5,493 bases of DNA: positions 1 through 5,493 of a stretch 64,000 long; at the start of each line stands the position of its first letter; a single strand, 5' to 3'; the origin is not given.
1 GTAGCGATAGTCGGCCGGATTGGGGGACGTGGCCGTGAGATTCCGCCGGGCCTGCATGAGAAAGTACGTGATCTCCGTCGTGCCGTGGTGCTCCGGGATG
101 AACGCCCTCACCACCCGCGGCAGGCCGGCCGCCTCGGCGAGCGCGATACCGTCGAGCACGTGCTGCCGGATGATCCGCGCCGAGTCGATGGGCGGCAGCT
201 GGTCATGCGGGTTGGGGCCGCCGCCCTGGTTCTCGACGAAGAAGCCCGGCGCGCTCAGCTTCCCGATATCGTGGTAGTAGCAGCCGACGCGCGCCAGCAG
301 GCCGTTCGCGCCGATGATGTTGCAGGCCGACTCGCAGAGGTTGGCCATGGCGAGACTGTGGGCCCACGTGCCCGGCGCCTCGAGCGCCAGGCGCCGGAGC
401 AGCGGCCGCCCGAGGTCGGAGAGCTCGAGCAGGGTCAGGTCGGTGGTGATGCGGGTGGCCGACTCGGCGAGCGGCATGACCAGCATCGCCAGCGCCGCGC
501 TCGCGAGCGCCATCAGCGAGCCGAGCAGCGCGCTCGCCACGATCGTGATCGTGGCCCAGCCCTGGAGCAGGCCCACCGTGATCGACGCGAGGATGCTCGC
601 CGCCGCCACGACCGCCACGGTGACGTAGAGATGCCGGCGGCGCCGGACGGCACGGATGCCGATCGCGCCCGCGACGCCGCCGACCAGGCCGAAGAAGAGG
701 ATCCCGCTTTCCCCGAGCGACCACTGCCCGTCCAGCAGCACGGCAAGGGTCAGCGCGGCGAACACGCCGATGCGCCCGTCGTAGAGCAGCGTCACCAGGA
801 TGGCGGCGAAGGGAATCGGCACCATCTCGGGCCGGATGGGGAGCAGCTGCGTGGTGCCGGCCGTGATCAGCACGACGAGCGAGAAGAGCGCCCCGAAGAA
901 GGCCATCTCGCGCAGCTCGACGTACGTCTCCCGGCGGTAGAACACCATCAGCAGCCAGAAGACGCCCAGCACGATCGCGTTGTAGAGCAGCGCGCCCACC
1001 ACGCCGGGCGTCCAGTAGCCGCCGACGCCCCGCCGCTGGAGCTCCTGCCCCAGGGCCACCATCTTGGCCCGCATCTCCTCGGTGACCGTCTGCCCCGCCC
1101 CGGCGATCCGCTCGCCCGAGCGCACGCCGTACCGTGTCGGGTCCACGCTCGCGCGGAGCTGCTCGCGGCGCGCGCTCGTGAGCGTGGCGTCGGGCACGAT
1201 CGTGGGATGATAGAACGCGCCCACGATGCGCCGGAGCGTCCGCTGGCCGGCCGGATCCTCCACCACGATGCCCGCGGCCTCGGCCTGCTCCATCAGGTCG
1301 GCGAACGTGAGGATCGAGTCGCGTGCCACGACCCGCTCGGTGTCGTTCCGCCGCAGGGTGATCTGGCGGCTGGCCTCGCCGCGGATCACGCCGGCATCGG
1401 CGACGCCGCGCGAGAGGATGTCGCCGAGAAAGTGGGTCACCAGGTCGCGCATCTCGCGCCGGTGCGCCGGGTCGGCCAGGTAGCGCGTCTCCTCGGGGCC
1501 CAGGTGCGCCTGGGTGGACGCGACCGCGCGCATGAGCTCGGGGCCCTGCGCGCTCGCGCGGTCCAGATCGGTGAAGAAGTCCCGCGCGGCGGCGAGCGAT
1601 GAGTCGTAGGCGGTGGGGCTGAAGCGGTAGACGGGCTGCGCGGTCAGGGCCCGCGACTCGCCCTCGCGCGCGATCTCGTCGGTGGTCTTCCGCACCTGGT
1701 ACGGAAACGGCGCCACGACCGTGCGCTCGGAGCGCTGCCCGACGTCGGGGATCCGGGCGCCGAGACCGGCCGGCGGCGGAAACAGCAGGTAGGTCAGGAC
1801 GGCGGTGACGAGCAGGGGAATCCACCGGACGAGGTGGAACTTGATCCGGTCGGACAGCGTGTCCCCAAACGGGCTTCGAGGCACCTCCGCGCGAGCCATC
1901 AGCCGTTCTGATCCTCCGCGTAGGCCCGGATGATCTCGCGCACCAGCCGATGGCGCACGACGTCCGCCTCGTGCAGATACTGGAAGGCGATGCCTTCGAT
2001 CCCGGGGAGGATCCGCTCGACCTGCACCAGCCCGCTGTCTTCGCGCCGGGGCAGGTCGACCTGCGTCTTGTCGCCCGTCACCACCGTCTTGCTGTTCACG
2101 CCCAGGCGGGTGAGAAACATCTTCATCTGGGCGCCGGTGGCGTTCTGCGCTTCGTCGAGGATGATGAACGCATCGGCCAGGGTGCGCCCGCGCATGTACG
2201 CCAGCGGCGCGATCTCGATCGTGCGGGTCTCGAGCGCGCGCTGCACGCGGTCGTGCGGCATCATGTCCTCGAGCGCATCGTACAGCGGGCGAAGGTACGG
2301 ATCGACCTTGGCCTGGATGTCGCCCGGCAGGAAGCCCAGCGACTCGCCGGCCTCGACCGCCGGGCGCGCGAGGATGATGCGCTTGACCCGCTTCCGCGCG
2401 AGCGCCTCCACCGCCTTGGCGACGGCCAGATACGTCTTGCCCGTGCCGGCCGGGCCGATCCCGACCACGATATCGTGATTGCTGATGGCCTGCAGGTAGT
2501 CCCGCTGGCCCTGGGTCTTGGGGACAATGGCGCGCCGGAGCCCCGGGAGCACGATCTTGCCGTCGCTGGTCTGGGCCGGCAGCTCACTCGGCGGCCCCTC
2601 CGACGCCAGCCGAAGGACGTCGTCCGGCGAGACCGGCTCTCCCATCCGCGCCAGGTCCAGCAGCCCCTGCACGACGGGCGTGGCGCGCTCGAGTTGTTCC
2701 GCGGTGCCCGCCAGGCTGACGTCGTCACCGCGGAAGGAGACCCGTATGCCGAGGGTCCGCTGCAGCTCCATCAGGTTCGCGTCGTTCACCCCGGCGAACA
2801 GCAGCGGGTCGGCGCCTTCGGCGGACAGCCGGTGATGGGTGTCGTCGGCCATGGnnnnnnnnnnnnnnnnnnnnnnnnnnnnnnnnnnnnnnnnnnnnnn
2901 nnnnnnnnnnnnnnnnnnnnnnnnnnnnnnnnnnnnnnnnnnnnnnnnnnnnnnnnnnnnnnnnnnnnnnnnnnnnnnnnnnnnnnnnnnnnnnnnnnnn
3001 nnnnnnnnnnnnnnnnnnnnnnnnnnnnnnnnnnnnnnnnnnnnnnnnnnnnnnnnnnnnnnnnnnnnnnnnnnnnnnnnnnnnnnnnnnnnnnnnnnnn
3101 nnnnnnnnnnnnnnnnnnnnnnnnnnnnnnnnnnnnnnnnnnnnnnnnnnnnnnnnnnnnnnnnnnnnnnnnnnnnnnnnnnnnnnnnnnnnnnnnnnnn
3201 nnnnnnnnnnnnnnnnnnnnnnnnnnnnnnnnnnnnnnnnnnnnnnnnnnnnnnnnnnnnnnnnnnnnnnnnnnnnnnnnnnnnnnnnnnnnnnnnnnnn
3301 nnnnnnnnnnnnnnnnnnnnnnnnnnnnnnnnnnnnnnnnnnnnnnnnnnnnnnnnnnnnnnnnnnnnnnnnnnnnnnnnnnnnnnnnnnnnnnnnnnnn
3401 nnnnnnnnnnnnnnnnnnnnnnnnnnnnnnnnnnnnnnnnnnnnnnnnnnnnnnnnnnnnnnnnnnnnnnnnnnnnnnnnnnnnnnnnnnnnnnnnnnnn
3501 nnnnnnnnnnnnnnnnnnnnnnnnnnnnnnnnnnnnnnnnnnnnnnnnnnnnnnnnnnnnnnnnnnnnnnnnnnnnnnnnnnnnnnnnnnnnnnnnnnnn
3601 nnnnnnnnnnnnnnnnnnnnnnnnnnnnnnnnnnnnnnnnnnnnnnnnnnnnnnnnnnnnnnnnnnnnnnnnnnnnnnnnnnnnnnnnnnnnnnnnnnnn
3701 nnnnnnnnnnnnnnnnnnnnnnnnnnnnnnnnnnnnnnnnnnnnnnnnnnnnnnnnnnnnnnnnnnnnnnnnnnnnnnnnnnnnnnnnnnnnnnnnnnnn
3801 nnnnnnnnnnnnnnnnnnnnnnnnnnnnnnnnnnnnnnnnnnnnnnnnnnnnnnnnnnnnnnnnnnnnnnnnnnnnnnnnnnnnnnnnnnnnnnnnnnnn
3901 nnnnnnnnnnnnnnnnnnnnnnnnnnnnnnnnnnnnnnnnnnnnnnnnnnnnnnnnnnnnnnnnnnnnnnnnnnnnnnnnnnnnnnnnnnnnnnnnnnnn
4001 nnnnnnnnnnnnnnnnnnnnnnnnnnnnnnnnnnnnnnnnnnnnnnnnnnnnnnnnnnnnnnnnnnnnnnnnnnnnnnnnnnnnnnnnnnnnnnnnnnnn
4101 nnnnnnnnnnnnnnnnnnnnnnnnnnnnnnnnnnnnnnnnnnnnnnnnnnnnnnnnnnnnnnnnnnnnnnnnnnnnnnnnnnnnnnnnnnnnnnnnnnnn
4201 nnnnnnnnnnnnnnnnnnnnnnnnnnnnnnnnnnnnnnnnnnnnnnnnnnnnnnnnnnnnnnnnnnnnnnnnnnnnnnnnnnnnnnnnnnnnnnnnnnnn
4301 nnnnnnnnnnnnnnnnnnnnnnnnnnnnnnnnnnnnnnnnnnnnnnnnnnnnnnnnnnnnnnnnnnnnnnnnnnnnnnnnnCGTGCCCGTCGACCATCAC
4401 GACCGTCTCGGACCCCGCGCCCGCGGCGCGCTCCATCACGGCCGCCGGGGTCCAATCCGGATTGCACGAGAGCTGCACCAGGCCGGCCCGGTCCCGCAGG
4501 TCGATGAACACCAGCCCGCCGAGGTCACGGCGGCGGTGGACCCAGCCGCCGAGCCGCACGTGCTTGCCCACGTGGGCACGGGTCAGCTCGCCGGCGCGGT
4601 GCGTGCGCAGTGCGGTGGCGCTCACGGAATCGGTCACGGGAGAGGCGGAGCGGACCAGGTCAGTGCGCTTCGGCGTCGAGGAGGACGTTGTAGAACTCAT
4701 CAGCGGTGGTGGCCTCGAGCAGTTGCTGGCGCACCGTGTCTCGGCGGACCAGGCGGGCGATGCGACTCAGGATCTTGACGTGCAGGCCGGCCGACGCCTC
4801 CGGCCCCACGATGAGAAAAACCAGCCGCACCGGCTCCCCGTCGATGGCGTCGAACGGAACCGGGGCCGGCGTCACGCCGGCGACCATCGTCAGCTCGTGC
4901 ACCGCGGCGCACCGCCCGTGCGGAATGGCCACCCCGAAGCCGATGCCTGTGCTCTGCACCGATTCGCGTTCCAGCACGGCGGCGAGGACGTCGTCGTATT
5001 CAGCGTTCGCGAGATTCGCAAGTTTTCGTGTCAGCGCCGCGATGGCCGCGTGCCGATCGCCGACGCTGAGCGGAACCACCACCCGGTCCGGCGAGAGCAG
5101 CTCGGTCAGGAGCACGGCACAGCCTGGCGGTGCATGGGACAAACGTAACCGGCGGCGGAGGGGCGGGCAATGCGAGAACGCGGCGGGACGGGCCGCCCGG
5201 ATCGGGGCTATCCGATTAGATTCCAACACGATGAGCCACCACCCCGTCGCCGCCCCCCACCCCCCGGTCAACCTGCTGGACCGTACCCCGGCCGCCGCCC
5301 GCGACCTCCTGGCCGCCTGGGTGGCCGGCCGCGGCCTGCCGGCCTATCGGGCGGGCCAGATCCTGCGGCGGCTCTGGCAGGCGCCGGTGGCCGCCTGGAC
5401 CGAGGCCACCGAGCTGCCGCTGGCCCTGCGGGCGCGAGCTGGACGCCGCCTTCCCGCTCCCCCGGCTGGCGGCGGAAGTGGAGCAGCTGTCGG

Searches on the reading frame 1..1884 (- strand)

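Call 16: search_protein_families(library=pfam, proteins=[window:1-1884:-], max_evalue=0.0001)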
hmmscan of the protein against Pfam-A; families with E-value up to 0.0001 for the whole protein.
window:1-1884:- (628 aa): 3 families
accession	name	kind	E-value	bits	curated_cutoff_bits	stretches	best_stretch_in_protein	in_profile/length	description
PF07698.17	7TM-7TMR_HD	-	1.3e-22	81.1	29.4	1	295-481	4-190/190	7TM receptor with intracellular HD hydrolase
PF07697.16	7TMR-HDED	-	7.3e-20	72.4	27.6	1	48-279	2-221/224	7TM-HD extracellular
PF01966.28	HD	-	2.5e-10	41.1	22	1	507-606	2-92/116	HD domain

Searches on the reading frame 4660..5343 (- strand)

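Call 16: search_protein_families(library=pfam, proteins=[window:4660-5343:-], max_evalue=0.0001)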
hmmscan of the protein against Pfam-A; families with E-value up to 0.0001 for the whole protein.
window:4660-5343:- (227 aa): 1 family
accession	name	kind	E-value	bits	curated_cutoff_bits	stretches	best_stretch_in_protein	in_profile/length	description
PF00359.27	PTS_EIIA_2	-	5.3e-32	111.2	27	1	82-222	2-142/144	Phosphoenolpyruvate-dependent sugar phosphotransferase system, EIIA 2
